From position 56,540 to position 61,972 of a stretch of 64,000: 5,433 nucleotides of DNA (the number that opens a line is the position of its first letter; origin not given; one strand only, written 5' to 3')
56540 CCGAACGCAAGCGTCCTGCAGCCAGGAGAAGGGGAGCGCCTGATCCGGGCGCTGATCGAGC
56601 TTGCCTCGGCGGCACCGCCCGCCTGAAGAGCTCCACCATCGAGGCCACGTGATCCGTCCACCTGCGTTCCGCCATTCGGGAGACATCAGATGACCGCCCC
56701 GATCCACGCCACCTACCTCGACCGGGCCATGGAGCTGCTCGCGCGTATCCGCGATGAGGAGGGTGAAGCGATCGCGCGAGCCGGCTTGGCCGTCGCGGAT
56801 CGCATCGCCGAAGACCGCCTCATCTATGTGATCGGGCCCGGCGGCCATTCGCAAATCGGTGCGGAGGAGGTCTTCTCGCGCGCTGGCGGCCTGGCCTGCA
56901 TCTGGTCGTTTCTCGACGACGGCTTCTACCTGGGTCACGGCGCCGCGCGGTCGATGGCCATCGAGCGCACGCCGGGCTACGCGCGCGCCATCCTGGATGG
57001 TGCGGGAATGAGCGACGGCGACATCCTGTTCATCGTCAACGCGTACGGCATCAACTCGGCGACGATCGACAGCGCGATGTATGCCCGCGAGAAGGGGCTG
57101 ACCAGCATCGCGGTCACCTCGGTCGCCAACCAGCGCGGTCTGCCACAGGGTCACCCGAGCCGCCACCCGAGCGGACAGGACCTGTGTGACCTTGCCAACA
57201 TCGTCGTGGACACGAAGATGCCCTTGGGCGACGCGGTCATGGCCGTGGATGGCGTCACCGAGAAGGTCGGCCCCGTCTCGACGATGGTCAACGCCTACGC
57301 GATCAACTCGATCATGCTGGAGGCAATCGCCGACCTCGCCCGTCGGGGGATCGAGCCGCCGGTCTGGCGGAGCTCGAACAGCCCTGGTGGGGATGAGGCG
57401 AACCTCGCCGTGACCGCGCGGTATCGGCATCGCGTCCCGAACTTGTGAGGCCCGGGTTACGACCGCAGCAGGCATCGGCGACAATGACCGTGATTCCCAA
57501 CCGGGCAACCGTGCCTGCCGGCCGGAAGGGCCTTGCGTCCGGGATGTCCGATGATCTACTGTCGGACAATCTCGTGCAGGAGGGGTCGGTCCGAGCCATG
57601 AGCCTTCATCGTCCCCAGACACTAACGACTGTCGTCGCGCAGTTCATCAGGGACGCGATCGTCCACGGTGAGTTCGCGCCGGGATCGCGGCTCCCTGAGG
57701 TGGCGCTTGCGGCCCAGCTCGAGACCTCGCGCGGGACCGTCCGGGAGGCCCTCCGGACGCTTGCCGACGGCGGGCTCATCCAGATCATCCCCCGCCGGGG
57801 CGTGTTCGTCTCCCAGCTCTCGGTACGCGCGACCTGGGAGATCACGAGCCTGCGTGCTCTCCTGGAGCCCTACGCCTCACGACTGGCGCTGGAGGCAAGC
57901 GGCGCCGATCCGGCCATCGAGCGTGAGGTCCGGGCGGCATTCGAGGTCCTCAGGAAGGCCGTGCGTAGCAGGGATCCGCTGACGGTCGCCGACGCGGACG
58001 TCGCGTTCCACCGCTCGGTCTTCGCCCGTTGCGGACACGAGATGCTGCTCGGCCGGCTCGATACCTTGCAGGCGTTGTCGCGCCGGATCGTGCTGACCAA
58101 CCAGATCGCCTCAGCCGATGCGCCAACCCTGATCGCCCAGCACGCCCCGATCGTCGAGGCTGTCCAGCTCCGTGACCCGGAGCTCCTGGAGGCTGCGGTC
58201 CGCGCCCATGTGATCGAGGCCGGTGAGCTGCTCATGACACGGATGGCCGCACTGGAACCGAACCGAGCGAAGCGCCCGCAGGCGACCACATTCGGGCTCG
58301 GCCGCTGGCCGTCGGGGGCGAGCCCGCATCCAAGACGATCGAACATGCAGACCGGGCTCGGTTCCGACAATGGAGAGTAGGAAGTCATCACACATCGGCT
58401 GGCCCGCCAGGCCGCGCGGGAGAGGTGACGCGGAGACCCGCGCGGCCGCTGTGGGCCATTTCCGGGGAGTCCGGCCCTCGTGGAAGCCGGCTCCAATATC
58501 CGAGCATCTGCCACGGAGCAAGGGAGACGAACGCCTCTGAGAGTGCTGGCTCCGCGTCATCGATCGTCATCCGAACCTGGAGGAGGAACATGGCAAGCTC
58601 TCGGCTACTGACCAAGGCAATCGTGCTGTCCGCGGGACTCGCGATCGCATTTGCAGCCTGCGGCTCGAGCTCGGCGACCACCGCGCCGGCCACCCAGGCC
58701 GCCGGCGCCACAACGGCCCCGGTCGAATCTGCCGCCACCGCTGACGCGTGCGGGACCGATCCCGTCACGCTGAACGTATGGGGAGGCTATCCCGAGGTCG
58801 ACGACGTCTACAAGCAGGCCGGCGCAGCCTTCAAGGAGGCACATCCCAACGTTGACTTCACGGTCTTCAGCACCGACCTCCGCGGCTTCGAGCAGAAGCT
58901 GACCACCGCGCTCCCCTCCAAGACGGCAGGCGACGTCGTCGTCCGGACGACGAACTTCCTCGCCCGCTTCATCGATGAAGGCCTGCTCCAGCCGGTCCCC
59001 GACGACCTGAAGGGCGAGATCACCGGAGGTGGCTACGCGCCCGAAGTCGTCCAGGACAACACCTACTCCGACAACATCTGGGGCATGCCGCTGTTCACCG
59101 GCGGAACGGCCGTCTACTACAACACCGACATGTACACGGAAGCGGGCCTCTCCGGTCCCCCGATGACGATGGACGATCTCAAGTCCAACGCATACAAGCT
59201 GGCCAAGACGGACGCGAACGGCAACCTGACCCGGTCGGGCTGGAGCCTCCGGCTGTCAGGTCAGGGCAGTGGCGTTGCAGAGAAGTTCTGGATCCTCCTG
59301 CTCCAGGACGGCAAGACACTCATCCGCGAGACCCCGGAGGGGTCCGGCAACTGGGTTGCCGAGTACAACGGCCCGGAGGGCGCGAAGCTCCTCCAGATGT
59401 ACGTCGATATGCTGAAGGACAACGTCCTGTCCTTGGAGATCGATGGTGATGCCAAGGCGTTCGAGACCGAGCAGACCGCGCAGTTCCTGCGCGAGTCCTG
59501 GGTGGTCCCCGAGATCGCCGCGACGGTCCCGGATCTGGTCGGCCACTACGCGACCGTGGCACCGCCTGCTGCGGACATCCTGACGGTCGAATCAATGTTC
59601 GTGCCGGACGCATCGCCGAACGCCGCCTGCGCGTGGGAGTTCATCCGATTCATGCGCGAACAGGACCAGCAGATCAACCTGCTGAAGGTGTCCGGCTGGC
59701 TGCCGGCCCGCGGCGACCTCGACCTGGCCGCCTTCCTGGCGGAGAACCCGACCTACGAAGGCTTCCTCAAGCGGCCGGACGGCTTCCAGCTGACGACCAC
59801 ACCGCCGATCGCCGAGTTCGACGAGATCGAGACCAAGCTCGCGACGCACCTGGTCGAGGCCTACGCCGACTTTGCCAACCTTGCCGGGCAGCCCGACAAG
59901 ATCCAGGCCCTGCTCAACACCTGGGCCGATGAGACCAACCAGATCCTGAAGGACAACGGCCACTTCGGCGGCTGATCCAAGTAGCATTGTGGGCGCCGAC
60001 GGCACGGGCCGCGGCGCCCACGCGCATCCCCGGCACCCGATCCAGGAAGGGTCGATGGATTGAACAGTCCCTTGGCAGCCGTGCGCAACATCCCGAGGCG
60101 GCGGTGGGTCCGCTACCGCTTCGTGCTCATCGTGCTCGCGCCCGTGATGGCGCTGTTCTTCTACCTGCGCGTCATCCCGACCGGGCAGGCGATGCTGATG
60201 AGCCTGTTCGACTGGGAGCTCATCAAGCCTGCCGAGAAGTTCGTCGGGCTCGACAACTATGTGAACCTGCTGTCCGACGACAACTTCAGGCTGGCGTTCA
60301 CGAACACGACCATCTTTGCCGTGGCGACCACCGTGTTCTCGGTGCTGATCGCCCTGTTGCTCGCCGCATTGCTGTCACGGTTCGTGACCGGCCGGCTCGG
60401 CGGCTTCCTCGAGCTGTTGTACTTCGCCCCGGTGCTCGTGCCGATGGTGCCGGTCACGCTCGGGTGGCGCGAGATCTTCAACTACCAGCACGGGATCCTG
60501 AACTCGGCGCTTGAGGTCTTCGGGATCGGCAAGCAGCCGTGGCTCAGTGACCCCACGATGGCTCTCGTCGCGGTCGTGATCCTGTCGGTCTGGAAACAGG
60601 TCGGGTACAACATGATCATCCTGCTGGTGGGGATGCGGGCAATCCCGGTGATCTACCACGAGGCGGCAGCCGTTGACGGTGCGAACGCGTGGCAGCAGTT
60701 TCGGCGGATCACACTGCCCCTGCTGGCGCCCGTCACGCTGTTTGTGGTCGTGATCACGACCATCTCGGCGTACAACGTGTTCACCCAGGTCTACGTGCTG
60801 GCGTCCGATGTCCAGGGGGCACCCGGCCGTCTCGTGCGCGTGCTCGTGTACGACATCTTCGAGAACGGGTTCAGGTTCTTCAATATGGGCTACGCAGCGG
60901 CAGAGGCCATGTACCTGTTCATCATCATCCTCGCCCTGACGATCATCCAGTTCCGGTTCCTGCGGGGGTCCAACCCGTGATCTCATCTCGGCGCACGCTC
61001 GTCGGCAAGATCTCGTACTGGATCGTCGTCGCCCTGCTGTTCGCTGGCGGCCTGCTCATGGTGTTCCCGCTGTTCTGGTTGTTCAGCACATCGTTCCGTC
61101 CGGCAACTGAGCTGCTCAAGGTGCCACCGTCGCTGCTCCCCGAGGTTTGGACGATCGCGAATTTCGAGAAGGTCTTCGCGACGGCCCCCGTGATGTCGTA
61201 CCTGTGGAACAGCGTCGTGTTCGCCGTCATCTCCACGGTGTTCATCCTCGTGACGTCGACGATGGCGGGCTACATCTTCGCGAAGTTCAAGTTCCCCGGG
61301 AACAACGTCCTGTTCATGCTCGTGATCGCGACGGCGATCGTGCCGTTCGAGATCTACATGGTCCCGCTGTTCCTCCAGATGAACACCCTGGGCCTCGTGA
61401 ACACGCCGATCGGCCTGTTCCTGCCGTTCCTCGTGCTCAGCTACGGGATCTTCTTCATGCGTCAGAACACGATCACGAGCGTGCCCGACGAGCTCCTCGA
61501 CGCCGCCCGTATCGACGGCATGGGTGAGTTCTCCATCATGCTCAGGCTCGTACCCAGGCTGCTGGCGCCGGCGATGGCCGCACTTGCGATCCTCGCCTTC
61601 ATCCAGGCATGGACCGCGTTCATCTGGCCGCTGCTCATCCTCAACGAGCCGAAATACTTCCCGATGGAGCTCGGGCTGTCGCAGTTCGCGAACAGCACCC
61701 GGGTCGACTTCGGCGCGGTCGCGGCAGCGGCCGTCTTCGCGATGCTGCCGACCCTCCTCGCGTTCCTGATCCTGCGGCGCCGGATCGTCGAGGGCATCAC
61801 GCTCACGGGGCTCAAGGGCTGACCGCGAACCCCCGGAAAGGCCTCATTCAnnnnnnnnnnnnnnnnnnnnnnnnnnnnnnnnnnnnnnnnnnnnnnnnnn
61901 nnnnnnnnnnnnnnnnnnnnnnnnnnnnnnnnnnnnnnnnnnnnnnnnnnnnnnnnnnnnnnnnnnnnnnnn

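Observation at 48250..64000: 16-kb carbohydrate island combining NagA/NagB-type enzymes with a DegT aminotransferase, a Gfo/Idh/MocA oxidoreductase, a ceramidase-like amidase, a LarA-like protein, cupins, an SDR and KdgK: a candidate undescribed amino-sugar or aminocyclitol catabolic pathway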

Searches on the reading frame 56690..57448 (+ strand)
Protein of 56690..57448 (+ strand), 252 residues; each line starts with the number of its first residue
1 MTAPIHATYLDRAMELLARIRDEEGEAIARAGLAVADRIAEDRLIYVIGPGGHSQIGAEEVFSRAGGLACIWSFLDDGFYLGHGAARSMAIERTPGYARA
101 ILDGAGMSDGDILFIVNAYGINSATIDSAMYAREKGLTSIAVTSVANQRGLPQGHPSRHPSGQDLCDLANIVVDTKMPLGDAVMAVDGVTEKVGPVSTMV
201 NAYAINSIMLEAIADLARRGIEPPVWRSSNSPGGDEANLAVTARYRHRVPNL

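Call 5: search_protein_families(library=pfam, proteins=[window:56690-57448:+])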
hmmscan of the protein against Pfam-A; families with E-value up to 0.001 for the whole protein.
window:56690-57448:+ (252 aa): 1 family
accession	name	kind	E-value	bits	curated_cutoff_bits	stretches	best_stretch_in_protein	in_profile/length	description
PF13580.11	SIS_2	-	3.6e-33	115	27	1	9-144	2-138/138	SIS domain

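Call 6: search_protein_families(library=ncbifam, proteins=[window:56690-57448:+], max_evalue=0.00001)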
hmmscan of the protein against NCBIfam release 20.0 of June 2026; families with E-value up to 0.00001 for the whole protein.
window:56690-57448:+ (252 aa): 1 family
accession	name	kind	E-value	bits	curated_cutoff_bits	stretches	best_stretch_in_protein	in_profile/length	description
NF002805.0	PRK02947.1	subfamily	1e-71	241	135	1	6-251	4-245/247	sugar isomerase domain-containing protein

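Call 8: search_solved_structures(query=window:56690-57448:+, max_evalue=0.001)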
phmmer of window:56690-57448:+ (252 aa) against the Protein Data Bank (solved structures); distinct sequences matched with E-value up to 0.001: 2.
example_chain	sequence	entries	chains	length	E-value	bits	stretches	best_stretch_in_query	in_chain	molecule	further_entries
9eol_A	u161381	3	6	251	1.5e-41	145.8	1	8-249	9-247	UPF0309 protein SCO4393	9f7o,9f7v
3cvj_A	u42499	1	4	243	2.8e-28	102.3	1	15-239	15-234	Putative phosphoheptose isomerase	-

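Call 44: search_solved_structures(query=window:56690-57448:+, max_evalue=0.001, show_alignments=2)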
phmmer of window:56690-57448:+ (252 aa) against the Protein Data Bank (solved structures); distinct sequences matched with E-value up to 0.001: 2.
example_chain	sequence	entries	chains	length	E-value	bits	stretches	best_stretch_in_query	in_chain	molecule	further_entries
9eol_A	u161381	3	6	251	1.5e-41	145.8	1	8-249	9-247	UPF0309 protein SCO4393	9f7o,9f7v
3cvj_A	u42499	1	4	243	2.8e-28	102.3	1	15-239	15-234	Putative phosphoheptose isomerase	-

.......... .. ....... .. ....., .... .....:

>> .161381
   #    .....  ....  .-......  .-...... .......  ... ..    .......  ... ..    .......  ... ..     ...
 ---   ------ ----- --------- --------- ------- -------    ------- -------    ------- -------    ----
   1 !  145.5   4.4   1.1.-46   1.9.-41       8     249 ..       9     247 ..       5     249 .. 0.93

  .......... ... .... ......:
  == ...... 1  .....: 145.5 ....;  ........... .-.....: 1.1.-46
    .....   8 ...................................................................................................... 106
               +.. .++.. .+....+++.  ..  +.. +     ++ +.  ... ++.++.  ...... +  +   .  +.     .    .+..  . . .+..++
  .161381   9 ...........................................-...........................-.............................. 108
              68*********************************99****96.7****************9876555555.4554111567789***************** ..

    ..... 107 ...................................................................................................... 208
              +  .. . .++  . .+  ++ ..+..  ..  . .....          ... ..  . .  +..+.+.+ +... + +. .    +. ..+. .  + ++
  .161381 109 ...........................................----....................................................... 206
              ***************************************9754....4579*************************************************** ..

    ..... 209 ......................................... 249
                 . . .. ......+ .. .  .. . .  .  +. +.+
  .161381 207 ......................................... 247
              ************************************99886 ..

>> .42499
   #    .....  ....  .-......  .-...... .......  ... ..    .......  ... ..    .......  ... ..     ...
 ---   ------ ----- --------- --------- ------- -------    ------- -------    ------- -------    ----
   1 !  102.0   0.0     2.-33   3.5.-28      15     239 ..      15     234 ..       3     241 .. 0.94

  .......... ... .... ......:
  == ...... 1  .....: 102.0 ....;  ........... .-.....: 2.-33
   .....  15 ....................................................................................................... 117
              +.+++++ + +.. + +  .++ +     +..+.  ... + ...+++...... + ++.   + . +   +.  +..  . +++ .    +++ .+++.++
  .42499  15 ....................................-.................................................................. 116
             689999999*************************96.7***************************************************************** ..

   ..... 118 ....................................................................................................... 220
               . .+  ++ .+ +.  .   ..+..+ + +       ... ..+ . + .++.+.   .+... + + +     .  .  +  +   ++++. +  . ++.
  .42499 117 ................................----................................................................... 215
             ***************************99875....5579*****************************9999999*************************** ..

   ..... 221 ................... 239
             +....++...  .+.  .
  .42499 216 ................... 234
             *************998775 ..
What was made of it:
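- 56690..57448 (+): SIS_2/UPF0309 protein, NagS-like (40.5% identical to SCO4393). PDB 9eol 1.5e-41 (calls 8, 44).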

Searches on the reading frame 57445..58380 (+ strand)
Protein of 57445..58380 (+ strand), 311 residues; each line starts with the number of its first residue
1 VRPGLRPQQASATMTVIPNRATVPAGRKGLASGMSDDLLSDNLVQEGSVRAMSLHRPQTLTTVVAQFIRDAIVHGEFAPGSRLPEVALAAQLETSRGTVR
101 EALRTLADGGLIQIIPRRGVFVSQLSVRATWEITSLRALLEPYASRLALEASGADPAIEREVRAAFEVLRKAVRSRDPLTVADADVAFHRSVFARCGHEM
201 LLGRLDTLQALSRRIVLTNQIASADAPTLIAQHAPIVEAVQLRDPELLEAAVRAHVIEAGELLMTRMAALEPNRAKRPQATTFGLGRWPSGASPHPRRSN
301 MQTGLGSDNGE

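Call 5: search_protein_families(library=pfam, proteins=[window:57445-58380:+])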
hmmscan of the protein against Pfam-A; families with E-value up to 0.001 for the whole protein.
window:57445-58380:+ (311 aa): 2 families
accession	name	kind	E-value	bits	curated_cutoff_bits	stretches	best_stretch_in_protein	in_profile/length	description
PF07729.17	FCD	-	2.2e-20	73.8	24.3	1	132-256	1-123/125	FCD domain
PF00392.27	GntR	-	1.1e-18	67.1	27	1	62-122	3-64/64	Bacterial regulatory proteins, gntR family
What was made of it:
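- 57598..58380 (+): FadR-type GntR regulator (260 aa from the revised ATG). PF00392 + PF07729 (call 5).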

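Call 7: search_protein_families(library=ncbifam, proteins=[window:57445-58380:+], max_evalue=0.00001)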
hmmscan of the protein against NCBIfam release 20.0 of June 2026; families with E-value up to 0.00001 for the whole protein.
window:57445-58380:+ (311 aa): 19 families
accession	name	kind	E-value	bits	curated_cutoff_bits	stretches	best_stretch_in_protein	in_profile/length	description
TIGR03338.1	phnR_burk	equivalog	9.2e-35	120.2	271.5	1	51-259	3-209/212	phosphonate utilization associated transcriptional regulator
NF003011.0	PRK03837.1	subfamily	1.7e-14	54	260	1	59-261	13-231/241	transcriptional regulator NanR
NF008576.0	PRK11534.1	equivalog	2.8e-14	53.3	218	1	66-264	14-218/225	DNA-binding transcriptional regulator CsiR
NF007741.0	PRK10421.1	equivalog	3.1e-13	49.7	311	1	57-280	5-246/262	transcriptional regulator LldR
TIGR02018.2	his_ut_repres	equivalog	4.1e-12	46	220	1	64-137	4-79/226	histidine utilization transcriptional repressor HutC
NF007442.0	PRK09990.1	equivalog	3.1e-11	43.2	301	1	57-260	8-232/256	transcriptional regulator GlcC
NF052282.1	PLP_TF_PdxR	equivalog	3.4e-11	42.8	320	1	61-129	3-72/448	MocR-like pyridoxine biosynthesis transcription factor PdxR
TIGR02325.1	C_P_lyase_phnF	equivalog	4.2e-09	36.3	156.8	1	63-124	12-74/238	phosphonate metabolism transcriptional regulator PhnF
TIGR02404.1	trehalos_R_Bsub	equivalog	4.3e-09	36.3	211.95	1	64-126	5-68/233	trehalose operon repressor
NF008504.0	PRK11414.1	equivalog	2.1e-08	34.1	225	1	59-197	11-147/221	GntR family transcriptional regulator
NF007001.0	PRK09464.1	equivalog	3.5e-08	33.4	330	1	56-125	7-77/254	pyruvate dehydrogenase complex transcriptional repressor PdhR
NF007292.0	PRK09764.1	equivalog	1.7e-07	30.7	281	1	63-146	9-91/240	GntR family transcriptional regulator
NF007588.0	PRK10225.1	equivalog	7.3e-07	28.7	442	1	63-126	13-77/257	Uxu operon transcriptional regulator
TIGR03337.1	phnR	equivalog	1.1e-06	28.5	296.75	1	65-127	7-70/231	phosphonate utilization transcriptional regulator PhnR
NF053730.1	TransRegRv1152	equivalog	2.8e-06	27.3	170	1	65-126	22-84/120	Rv1152 family transcriptional regulator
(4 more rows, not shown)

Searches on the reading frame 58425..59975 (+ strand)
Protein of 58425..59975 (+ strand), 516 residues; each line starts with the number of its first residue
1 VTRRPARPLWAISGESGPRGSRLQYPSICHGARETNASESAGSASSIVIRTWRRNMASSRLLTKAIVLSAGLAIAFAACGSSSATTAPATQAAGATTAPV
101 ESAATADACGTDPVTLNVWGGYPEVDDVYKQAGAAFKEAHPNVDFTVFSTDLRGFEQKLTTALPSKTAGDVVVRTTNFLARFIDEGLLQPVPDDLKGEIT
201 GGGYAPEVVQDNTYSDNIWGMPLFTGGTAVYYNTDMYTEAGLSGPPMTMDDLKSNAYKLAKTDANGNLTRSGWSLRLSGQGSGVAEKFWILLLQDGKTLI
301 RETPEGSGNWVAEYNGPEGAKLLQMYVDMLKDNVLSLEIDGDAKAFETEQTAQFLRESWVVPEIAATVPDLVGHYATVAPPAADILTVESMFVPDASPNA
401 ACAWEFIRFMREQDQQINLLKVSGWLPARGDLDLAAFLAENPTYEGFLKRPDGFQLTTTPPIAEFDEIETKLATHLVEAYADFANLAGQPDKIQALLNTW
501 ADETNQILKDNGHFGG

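Call 5: search_protein_families(library=pfam, proteins=[window:58425-59975:+])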
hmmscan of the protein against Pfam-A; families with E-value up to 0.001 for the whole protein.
window:58425-59975:+ (516 aa): 3 families
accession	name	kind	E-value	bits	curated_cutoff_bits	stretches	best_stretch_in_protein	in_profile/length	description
PF13416.11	SBP_bac_8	-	4.2e-28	99.4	27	1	132-444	2-277/279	Bacterial extracellular solute-binding protein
PF01547.30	SBP_bac_1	-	1.3e-24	88.2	26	1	127-416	6-306/307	Bacterial extracellular solute-binding protein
PF13343.11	SBP_bac_6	-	0.00016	21.6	24.6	0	171-258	6-92/245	Bacterial extracellular solute-binding protein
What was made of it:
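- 58590..59975 (+): CUT1-family ABC substrate-binding lipoprotein (461 aa). PF13416/PF01547 (call 5).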

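Call 7: search_protein_families(library=ncbifam, proteins=[window:58425-59975:+], max_evalue=0.00001)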
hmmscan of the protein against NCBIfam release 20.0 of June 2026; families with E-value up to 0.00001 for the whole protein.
window:58425-59975:+ (516 aa): 1 family
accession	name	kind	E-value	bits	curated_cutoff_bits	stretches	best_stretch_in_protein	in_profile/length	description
TIGR03850.1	bind_CPR_0540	equivalog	2.5e-06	26.4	299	0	70-253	11-185/437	carbohydrate ABC transporter substrate-binding protein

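Call 47: search_solved_structures(query=window:58425-59975:+, max_evalue=0.001)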
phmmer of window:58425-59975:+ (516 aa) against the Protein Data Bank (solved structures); distinct sequences matched with E-value up to 0.001: 45.
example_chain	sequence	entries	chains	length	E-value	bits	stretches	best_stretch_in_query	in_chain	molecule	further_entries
5ci5_A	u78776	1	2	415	8.2e-20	74.1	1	115-475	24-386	Extracellular solute-binding protein family 1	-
5ysb_A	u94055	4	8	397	1.4e-16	63.4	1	107-262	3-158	Lin1841 protein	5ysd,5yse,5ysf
1eu8_A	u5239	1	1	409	6e-14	54.8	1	119-332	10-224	TREHALOSE/MALTOSE BINDING PROTEIN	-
9xf5_A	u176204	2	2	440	2.7e-13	52.6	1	71-338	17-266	ABC transporter substrate-binding protein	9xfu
8art_A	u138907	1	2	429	9.1e-10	41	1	86-266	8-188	Putative secreted maltose-binding protein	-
6dtu_A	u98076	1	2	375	2e-09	39.9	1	116-463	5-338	maltose-binding protein MalE1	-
2gha_A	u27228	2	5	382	2.1e-09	39.8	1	116-463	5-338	maltose ABC transporter, periplasmic maltose-binding protein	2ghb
5k2x_A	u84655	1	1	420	5.9e-09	38.3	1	114-253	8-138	Sugar ABC transporter permease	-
6dts_A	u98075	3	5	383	6.2e-09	38.2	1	116-451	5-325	maltose-binding protein MalE2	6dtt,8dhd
2fnc_A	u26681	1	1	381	7.2e-09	38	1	116-450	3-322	maltose ABC transporter, periplasmic maltose-binding protein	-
5k2y_A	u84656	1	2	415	9.6e-09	37.6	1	115-253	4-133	Probable periplasmic sugar-binding lipoprotein UspC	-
1urg_A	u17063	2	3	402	3.4e-08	35.8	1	93-239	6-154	MALTOSE-BINDING PROTEIN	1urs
1urd_A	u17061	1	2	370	3.1e-07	32.6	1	114-239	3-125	MALTOSE-BINDING PROTEIN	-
4r9f_A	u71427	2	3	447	5.4e-07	31.8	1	113-281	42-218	MBP1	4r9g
3uor_A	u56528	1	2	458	7.6e-07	31.3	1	114-469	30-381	ABC transporter sugar binding protein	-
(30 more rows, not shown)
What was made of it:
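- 58590..59975 (+): PDB relatives are uninformative (call 47).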

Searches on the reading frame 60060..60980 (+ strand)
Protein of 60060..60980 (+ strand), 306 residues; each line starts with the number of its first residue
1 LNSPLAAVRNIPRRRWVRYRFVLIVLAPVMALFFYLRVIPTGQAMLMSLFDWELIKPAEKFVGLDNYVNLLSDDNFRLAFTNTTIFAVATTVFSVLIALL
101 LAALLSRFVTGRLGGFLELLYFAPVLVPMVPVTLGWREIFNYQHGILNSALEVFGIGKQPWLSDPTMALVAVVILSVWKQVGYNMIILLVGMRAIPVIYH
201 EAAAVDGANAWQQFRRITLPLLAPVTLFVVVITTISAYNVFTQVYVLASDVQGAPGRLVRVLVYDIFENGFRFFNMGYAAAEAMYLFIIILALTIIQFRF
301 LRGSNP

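Call 5: search_protein_families(library=pfam, proteins=[window:60060-60980:+])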
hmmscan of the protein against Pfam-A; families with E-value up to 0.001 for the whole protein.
window:60060-60980:+ (306 aa): 1 family
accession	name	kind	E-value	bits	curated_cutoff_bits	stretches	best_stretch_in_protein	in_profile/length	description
PF00528.27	BPD_transp_1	-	3e-14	53.6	26.4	1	95-300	2-178/184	Binding-protein-dependent transport system inner membrane component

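Call 7: search_protein_families(library=ncbifam, proteins=[window:60060-60980:+], max_evalue=0.00001)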
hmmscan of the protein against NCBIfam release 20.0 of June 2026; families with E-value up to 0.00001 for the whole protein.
window:60060-60980:+ (306 aa): 9 families
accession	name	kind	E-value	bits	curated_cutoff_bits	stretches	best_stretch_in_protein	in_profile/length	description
NF007852.0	PRK10561.1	equivalog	5.1e-41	141.4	335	1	7-301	3-288/295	sn-glycerol-3-phosphate ABC transporter permease UgpA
NF008232.0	PRK10999.1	equivalog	3.9e-25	88.6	392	1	61-302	264-516/520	maltose ABC transporter permease MalF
NF040931.1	ABC_arch_GlcT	equivalog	1.4e-24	87.3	360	1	43-296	18-265/278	glucose ABC transporter permease GlcT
TIGR01581.1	Mo_ABC_porter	hypoth_equivalog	5.2e-10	39.2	210.3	1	67-290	10-219/225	ABC transporter permease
TIGR03262.1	PhnU2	equivalog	2.1e-08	33.3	593.25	1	44-225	20-189/546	putative 2-aminoethylphosphonate ABC transporter permease subunit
NF008620.0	PRK11602.1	equivalog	4.8e-07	29.3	442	1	21-293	20-266/291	sulfate/thiosulfate ABC transporter permease CysW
NF007044.0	PRK09497.1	equivalog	1e-06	28.4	348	1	21-298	7-272/285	spermidine/putrescine ABC transporter permease PotB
TIGR00969.1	3a0106s02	subfamily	1.1e-06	28.4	240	1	62-290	45-261/272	sulfate ABC transporter permease subunit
TIGR02141.1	modB_ABC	equivalog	9.5e-06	25.4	182.6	1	86-298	6-201/208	molybdate ABC transporter permease subunit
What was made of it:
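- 60060..60980 (+): ABC permease 1 (UgpA/MalF type). PF00528 (call 5); NCBIfam UgpA-like (call 7).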

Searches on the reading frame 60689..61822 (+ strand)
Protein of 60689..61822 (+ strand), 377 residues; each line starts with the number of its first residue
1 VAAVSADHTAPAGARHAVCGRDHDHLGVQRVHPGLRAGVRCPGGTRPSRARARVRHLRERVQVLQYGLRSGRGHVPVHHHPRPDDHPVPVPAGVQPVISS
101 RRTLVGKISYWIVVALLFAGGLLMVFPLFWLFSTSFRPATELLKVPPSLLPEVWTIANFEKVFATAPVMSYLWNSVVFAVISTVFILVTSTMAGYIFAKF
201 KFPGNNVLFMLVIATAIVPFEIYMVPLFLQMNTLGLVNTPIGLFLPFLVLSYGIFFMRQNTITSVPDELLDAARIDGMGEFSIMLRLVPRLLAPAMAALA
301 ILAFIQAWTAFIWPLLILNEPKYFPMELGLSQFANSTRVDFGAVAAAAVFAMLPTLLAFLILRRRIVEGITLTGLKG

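Call 5: search_protein_families(library=pfam, proteins=[window:60689-61822:+])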
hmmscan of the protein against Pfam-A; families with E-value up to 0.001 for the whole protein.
window:60689-61822:+ (377 aa): 1 family
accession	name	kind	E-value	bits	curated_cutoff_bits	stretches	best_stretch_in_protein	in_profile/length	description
PF00528.27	BPD_transp_1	-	7.3e-17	62.1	26.4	1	191-363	2-176/184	Binding-protein-dependent transport system inner membrane component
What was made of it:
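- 60977..61822 (+): ABC permease 2 (UgpE/MalG type). PF00528 (call 5).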

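Call 7: search_protein_families(library=ncbifam, proteins=[window:60689-61822:+], max_evalue=0.00001)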
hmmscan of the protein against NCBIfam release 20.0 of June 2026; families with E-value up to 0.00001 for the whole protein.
window:60689-61822:+ (377 aa): 5 families
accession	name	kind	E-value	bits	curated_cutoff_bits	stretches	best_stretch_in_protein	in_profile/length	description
NF008210.0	PRK10973.1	equivalog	8.8e-31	107.6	297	1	115-370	14-276/281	sn-glycerol-3-phosphate ABC transporter permease UgpE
NF040932.1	ABC_arch_GlcU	equivalog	9.3e-26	91.1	340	1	121-374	13-268/272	glucose ABC transporter permease GlcU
NF008231.0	PRK10998.1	equivalog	3e-22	79.6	261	1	112-377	15-296/296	maltose ABC transporter permease MalG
TIGR01581.1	Mo_ABC_porter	hypoth_equivalog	5.6e-07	29.3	210.3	1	155-360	6-224/225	ABC transporter permease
NF007047.0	PRK09500.1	equivalog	3e-06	27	326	1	154-305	42-194/257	spermidine/putrescine ABC transporter permease PotC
